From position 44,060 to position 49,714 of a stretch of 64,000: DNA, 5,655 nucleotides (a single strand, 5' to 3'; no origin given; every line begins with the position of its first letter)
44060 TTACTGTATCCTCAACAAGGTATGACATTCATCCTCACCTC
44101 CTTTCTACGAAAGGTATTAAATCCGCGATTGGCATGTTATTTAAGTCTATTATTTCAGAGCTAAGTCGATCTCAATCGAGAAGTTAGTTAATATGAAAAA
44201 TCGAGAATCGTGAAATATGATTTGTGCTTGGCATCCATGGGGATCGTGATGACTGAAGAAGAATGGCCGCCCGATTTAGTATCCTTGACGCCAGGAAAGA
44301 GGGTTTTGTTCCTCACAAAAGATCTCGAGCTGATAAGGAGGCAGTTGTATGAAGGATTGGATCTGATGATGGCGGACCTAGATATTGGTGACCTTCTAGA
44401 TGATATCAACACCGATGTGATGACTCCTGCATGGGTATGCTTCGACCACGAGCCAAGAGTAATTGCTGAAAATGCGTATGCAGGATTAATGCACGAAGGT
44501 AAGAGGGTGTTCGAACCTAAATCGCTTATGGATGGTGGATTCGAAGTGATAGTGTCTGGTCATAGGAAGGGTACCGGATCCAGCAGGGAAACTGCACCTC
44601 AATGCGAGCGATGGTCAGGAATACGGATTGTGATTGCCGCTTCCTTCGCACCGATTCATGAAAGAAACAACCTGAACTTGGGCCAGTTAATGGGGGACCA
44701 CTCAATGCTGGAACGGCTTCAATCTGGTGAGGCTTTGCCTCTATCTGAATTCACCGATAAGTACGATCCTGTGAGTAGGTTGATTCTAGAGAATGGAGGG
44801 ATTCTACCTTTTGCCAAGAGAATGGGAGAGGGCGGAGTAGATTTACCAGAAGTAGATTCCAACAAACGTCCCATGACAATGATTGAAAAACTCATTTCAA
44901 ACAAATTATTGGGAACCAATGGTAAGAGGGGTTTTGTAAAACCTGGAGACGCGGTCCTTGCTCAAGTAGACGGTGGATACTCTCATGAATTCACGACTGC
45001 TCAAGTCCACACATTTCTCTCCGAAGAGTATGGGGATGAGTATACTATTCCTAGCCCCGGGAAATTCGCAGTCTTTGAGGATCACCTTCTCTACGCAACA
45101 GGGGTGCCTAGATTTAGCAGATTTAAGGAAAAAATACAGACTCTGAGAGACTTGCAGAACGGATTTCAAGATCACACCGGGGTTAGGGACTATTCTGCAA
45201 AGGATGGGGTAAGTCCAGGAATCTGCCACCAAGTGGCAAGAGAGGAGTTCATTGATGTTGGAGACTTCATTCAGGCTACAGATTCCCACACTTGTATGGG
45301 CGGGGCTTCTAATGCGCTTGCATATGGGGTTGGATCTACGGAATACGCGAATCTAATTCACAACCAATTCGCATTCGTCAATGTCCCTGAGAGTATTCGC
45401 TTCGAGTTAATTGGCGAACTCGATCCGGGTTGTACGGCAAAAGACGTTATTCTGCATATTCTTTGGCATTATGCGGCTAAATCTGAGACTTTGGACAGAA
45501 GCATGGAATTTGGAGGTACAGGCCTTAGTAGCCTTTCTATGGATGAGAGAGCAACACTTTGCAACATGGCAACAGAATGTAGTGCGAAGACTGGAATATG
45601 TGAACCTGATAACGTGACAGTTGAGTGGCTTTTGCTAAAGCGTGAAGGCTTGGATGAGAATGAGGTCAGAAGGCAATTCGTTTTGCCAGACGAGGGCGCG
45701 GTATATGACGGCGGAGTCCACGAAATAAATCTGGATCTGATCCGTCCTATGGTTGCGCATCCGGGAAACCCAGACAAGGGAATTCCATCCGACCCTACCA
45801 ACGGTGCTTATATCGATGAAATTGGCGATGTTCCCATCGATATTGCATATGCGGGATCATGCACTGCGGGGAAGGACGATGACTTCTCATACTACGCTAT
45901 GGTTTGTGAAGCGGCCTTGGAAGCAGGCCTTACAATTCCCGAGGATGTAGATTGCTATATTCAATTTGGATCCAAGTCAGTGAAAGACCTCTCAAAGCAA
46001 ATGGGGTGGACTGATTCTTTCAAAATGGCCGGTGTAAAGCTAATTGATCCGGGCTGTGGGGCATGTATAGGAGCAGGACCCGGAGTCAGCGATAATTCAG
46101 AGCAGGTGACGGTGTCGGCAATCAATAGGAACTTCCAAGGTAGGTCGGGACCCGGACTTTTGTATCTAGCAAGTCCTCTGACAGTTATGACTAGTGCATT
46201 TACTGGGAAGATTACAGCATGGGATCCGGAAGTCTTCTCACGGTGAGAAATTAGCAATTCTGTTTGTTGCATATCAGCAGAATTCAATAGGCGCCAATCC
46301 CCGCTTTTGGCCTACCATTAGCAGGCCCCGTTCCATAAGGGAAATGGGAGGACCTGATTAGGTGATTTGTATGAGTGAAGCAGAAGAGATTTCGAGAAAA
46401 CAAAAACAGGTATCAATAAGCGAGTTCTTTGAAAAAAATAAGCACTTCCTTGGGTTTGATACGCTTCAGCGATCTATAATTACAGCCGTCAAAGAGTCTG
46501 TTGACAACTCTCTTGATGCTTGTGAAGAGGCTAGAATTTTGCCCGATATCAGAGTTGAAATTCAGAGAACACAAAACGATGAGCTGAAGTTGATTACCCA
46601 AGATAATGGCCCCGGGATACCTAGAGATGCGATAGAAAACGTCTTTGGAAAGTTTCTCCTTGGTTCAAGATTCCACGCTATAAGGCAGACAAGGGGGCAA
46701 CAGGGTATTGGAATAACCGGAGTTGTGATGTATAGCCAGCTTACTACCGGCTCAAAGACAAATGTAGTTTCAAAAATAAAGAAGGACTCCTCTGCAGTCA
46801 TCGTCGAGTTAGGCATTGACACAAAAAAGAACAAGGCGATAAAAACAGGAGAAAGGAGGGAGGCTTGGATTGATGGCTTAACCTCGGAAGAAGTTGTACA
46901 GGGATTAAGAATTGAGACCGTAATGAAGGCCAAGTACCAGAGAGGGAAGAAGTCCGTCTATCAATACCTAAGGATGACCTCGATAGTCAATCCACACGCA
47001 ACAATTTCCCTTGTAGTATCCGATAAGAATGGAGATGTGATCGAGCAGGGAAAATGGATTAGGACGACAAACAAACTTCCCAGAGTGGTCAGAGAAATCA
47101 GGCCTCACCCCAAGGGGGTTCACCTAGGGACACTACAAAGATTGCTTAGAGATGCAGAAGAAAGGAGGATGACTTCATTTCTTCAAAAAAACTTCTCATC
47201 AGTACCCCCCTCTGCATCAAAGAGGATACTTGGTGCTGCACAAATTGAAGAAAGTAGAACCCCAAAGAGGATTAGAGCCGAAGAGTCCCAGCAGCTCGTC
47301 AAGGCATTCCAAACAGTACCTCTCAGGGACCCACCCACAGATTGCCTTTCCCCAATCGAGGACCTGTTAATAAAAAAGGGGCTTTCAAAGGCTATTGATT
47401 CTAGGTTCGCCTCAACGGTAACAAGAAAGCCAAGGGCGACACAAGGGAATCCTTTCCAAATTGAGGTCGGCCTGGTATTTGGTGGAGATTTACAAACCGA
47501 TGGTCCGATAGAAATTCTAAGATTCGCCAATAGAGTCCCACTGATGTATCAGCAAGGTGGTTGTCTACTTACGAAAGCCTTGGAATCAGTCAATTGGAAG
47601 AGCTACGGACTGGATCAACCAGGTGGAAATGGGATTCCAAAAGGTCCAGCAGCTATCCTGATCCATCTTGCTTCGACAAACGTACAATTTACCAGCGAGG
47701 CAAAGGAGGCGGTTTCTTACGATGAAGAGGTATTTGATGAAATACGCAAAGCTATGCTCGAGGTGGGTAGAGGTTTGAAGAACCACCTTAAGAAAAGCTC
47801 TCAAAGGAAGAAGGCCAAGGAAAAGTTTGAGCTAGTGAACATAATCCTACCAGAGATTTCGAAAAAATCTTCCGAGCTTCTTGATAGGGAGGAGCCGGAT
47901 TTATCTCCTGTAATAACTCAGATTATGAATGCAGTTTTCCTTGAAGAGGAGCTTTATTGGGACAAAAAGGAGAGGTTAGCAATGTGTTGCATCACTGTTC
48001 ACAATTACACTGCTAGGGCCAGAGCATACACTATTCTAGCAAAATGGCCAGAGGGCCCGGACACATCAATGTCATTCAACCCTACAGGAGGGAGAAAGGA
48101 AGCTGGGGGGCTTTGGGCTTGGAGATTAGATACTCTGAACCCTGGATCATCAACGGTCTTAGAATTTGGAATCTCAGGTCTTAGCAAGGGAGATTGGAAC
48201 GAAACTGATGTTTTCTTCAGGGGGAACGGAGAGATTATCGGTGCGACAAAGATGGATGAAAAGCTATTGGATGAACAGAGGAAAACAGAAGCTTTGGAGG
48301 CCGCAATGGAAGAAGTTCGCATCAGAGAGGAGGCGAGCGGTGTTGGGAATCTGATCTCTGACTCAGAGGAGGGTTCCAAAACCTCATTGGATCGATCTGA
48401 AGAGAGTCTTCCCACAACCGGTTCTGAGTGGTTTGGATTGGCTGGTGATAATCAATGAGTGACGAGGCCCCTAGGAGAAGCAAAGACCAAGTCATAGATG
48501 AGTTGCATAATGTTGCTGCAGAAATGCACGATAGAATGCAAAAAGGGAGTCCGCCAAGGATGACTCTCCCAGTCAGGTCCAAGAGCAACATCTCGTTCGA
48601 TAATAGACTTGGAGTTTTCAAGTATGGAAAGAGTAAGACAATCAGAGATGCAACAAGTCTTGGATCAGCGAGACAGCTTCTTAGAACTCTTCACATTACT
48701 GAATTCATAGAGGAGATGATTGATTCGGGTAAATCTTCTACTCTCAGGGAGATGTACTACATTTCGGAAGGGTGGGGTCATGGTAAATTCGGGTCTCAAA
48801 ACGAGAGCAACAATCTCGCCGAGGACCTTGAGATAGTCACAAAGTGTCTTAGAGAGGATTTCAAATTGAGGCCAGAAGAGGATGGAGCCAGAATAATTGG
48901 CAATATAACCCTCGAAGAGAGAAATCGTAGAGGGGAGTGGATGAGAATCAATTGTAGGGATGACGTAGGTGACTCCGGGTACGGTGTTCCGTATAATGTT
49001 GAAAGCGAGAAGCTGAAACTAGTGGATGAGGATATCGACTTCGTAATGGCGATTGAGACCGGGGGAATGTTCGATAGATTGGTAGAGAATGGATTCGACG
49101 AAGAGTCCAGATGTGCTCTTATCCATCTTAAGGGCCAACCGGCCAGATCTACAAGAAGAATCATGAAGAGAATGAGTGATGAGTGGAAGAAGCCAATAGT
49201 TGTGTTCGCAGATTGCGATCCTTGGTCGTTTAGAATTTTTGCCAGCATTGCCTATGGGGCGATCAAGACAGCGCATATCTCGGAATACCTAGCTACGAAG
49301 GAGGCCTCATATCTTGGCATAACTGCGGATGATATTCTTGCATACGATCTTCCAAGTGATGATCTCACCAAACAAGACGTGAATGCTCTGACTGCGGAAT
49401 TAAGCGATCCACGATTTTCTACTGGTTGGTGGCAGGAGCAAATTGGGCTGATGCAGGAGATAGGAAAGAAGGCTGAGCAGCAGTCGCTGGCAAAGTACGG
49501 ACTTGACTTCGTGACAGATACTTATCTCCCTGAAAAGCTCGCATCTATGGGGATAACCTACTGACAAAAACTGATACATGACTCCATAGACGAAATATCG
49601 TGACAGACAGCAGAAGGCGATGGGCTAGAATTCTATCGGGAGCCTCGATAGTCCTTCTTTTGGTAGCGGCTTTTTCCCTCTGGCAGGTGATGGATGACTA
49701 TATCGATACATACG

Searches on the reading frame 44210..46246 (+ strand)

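Call 12: search_protein_families(library=pfam, proteins=[window:44210-46246:+], max_evalue=0.001)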
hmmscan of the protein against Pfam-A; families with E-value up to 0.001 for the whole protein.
window:44210-46246:+ (678 aa): 2 families
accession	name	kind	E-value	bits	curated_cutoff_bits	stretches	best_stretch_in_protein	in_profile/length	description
PF00330.25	Aconitase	-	4.7e-83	280.2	28.7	1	253-666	20-463/463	Aconitase family (aconitate hydratase)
PF00694.25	Aconitase_C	-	2.7e-11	44.4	22.8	1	113-160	77-124/131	Aconitase C-terminal domain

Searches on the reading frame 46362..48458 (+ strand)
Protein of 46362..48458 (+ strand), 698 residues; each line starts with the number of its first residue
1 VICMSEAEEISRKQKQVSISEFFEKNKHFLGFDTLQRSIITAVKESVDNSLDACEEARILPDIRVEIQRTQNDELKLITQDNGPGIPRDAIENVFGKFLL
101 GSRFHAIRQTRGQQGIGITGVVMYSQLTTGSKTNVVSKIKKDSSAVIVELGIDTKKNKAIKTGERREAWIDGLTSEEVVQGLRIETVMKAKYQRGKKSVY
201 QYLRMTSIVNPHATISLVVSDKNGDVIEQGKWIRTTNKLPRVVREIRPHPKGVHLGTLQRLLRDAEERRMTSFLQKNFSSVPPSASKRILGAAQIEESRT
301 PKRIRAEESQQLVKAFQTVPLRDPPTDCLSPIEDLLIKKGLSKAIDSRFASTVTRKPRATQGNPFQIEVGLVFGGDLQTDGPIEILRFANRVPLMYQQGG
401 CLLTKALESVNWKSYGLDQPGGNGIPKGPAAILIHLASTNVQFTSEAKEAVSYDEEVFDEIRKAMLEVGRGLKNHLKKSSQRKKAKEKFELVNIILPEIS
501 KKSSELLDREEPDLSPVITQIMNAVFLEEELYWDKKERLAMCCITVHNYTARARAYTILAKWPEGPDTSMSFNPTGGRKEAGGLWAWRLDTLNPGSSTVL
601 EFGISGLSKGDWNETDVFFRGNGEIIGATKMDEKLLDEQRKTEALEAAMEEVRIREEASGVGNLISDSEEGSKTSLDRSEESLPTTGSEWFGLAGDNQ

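Call 12: search_protein_families(library=pfam, proteins=[window:46362-48458:+], max_evalue=0.001)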
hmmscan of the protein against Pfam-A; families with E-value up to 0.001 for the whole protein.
window:46362-48458:+ (698 aa): 4 families
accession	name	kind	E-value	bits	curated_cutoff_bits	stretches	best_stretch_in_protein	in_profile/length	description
PF09239.17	Topo-VIb_trans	-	1.1e-54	184.9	24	1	324-488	1-159/159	Topoisomerase VI B subunit, transducer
PF02518.31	HATPase_c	-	3.5e-10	40.7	26.4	1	36-144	3-102/111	Histidine kinase-, DNA gyrase B-, and HSP90-like ATPase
PF13589.12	HATPase_c_3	-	3.8e-09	37.1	25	1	40-160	4-116/137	Histidine kinase-, DNA gyrase B-, and HSP90-like ATPase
PF18000.7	Top6b_C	-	0.00048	20.7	28.6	0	508-563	1-53/111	Type 2 DNA topoisomerase 6 subunit B C-terminal domain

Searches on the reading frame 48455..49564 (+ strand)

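Call 12: search_protein_families(library=pfam, proteins=[window:48455-49564:+], max_evalue=0.001)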
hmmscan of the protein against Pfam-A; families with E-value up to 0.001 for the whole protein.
window:48455-49564:+ (369 aa): 3 families
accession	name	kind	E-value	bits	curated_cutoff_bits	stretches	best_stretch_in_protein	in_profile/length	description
PF21180.3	TOP6A-Spo11_Toprim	-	1.2e-54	185.3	24.1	1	196-362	1-170/170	Topoisomerase 6 subunit A/Spo11, Toprim domain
PF20768.2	Topo_VI_alpha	-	6.3e-20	71.1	23.6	1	141-193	1-50/50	All-beta domain in DNA topoisomerase VI alpha subunit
PF04406.19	TP6A_N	-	2.1e-17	63.1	26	1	73-137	1-61/62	Type IIB DNA topoisomerase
